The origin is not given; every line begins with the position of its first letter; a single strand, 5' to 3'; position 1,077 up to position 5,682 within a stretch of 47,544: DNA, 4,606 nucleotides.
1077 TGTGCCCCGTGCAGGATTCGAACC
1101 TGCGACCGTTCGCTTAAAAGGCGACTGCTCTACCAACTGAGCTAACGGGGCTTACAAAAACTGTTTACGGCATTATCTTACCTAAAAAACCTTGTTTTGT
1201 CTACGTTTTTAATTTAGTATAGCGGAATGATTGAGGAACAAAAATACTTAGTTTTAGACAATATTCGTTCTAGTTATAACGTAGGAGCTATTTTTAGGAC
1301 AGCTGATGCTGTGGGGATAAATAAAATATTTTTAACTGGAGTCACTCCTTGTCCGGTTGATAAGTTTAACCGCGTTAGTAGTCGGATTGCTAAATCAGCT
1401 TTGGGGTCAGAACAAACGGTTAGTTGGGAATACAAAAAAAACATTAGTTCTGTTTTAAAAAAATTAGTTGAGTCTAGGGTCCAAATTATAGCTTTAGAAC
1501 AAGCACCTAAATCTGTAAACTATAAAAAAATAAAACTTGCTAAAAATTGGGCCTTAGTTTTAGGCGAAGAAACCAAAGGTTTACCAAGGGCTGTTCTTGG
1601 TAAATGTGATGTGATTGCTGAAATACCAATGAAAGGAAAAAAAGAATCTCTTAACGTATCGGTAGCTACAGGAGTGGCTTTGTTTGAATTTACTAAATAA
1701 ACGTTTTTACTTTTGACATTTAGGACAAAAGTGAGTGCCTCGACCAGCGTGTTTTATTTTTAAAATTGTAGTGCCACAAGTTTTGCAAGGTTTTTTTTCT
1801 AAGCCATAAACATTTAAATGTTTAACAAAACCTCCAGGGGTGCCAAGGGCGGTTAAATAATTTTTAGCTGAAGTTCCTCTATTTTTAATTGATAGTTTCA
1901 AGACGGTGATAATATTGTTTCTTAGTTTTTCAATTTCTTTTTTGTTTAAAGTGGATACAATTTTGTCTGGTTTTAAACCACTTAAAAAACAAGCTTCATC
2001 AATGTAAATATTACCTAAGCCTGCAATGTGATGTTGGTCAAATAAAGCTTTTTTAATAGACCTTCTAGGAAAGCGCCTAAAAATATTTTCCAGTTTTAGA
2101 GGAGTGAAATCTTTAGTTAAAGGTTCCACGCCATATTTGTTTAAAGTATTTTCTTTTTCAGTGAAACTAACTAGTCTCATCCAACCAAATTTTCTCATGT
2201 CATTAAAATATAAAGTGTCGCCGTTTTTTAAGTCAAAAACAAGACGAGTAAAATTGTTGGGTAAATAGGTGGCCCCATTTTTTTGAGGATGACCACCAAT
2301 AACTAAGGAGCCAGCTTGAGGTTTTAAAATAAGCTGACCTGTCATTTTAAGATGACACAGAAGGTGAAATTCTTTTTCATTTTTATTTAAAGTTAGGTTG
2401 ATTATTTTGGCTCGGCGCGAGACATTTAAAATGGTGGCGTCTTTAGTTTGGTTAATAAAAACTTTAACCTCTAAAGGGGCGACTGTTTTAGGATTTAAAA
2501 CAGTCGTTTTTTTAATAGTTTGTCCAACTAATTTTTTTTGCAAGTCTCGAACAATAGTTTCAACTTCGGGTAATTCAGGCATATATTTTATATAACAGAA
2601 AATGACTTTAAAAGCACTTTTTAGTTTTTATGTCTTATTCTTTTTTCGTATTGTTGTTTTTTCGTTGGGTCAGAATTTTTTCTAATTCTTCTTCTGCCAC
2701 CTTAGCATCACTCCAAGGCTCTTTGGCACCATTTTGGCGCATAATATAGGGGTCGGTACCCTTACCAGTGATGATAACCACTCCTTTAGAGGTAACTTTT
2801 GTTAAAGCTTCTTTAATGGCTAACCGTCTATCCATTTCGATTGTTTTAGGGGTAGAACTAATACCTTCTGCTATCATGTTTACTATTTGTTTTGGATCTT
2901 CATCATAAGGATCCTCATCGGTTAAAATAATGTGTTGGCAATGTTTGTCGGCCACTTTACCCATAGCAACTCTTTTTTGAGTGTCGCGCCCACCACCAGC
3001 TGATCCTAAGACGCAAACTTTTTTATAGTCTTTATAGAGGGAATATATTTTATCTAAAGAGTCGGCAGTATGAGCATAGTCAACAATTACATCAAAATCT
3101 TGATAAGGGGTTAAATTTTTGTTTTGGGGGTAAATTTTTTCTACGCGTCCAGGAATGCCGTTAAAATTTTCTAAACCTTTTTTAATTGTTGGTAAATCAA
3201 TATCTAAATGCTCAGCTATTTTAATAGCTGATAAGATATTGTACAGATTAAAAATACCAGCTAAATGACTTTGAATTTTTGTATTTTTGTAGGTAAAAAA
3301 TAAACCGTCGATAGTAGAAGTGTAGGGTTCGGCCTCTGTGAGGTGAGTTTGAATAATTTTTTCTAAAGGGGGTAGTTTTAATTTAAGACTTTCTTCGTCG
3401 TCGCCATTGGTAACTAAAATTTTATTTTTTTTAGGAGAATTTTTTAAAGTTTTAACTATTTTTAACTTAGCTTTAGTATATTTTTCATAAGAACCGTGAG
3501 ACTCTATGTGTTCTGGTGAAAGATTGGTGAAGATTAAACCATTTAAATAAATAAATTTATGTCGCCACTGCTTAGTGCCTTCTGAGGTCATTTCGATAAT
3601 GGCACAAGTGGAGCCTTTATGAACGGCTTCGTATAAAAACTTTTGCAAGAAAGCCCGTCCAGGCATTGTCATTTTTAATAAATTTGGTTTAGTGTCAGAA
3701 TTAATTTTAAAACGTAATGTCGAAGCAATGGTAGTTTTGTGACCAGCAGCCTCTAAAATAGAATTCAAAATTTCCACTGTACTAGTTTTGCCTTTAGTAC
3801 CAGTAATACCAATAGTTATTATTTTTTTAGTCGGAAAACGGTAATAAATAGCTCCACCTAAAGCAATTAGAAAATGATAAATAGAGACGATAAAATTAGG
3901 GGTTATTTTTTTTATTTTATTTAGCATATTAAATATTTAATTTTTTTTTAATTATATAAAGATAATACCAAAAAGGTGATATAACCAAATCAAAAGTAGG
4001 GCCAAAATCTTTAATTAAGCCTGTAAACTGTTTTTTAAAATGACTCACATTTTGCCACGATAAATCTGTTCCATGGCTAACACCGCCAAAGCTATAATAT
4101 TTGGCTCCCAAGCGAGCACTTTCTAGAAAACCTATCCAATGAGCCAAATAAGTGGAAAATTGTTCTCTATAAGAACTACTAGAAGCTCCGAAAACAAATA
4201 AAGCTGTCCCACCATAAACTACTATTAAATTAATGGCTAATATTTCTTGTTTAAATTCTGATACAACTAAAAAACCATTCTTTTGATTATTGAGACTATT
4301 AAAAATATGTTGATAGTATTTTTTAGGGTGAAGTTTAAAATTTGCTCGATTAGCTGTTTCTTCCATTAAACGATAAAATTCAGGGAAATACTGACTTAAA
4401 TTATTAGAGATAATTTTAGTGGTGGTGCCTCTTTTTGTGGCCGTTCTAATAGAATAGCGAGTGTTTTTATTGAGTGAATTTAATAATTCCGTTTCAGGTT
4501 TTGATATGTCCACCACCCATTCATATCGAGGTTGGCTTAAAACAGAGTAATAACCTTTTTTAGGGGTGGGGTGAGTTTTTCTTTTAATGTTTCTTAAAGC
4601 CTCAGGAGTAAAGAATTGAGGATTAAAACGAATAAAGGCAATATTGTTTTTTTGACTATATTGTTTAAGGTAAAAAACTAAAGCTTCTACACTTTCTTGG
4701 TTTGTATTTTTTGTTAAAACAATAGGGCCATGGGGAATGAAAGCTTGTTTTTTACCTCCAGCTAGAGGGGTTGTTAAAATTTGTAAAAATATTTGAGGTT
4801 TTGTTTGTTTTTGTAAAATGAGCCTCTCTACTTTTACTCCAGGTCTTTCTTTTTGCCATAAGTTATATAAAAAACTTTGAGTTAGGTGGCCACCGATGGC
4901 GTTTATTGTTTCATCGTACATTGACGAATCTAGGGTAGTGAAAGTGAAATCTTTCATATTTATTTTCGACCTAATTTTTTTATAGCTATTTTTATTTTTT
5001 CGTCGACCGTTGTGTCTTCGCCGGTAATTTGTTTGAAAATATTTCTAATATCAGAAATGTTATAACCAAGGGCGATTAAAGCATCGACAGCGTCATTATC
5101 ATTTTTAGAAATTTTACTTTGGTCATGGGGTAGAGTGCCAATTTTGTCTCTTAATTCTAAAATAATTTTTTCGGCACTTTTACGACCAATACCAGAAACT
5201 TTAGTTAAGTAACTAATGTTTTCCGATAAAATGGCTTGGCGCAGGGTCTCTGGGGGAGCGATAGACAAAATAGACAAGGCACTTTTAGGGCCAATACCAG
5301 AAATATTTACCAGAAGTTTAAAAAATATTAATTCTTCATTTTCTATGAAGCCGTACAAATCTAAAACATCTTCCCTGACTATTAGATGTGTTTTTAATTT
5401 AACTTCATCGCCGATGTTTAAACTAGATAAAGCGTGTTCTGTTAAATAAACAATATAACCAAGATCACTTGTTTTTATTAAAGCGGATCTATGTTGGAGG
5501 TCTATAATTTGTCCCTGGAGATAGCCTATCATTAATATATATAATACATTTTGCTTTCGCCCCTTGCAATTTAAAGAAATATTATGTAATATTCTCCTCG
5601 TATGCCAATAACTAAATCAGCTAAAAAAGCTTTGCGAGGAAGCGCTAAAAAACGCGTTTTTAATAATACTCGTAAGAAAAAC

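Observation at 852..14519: Six of seven tRNA genes are trailed by a homologous element family, each carrying antisense and sense copies of its own tRNA T-arm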

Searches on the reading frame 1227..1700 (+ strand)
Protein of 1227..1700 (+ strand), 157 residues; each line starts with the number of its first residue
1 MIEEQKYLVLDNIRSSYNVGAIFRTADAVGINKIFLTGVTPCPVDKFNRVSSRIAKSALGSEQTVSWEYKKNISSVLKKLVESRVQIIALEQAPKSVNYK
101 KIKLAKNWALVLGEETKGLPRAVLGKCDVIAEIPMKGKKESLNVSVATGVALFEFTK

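Call 57: search_protein_families(library=pfam, proteins=[window:1227-1700:+], max_evalue=0.001)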
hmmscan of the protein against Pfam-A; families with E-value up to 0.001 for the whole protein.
window:1227-1700:+ (157 aa): 1 family
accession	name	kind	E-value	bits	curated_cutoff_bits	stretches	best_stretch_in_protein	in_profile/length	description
PF00588.24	SpoU_methylase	-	9.1e-36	123.5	29.7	1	7-153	3-142/142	SpoU rRNA Methylase family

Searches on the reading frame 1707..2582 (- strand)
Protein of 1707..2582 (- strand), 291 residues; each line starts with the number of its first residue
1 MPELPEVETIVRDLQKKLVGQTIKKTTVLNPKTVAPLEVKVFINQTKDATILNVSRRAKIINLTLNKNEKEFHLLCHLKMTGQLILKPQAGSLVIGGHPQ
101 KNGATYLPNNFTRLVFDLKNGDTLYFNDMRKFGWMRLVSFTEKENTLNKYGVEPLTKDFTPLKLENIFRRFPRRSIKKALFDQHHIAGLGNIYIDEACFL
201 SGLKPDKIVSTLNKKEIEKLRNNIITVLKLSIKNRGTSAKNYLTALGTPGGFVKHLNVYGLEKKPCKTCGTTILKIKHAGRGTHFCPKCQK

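Call 57: search_protein_families(library=pfam, proteins=[window:1707-2582:-], max_evalue=0.001)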
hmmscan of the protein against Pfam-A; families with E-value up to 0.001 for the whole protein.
window:1707-2582:- (291 aa): 4 families
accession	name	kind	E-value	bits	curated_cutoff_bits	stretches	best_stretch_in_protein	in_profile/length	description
PF01149.29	Fapy_DNA_glyco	-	1.2e-28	100.5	25.5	1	1-135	1-117/117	Formamidopyrimidine-DNA glycosylase N-terminal domain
PF06831.19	H2TH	-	1.2e-20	73.7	34.7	1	151-239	2-89/93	Formamidopyrimidine-DNA glycosylase H2TH domain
PF06827.20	zf-FPG_IleRS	-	1.8e-10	40.9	21.3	1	264-291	2-29/30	Zinc finger found in FPG and IleRS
PF05833.16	NFACT_N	-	0.00015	21.1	31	0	149-230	158-242/456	NFACT N-terminal and middle domains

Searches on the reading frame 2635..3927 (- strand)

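Call 57: search_protein_families(library=pfam, proteins=[window:2635-3927:-], max_evalue=0.001)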
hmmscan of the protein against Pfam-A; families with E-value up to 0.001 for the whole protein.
window:2635-3927:- (430 aa): 2 families
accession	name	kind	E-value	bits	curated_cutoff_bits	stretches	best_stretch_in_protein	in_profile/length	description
PF08245.18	Mur_ligase_M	-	5.3e-31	108.6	24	1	41-237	1-199/200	Mur ligase middle domain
PF02875.26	Mur_ligase_C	-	4.6e-17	63.5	28.4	1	276-390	10-127/127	Mur ligase, glutamate ligase domain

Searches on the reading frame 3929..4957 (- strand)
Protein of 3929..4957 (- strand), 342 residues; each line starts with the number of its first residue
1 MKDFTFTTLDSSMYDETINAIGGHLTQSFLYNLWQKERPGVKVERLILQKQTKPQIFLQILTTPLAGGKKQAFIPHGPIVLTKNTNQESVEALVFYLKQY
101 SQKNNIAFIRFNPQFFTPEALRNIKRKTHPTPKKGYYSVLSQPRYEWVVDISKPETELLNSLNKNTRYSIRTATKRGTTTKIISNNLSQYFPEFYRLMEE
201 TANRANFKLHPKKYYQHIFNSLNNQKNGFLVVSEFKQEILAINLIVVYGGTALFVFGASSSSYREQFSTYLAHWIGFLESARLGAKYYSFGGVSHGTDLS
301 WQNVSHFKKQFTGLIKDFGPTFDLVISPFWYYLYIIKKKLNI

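Call 57: search_protein_families(library=pfam, proteins=[window:3929-4957:-], max_evalue=0.001)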
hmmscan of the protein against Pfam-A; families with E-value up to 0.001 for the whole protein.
window:3929-4957:- (342 aa): 2 families
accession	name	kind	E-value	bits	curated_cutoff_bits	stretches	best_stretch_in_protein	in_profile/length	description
PF02388.22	FemAB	-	3.5e-31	108.9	24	2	35-225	27-230/406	FemAB family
PF13480.13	Acetyltransf_6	-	9e-08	32.8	22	1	164-292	5-136/143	Acetyltransferase (GNAT) domain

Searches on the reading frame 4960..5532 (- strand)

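Call 57: search_protein_families(library=pfam, proteins=[window:4960-5532:-], max_evalue=0.001)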
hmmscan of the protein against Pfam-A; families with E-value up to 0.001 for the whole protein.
window:4960-5532:- (190 aa): 6 families
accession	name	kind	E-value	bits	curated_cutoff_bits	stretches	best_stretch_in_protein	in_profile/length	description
PF01330.27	RuvA_N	-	4.5e-17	62.3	23.6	1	1-61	1-61/61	RuvA N terminal domain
PF14520.12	HHH_5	-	9.5e-16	58.5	27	1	71-129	1-57/57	Helix-hairpin-helix domain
PF07499.19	RuvA_C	-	1.4e-07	32.3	24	1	146-187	4-46/47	RuvA, C-terminal domain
PF00633.29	HHH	-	1.4e-07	31.5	24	0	109-124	13-28/30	Helix-hairpin-helix motif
PF21176.3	RecR_HhH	-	0.00043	20.5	27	0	107-127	6-26/45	RecR, helix-hairpin-helix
PF12836.13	HHH_3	-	0.00056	20.4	27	0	107-133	14-39/65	Helix-hairpin-helix motif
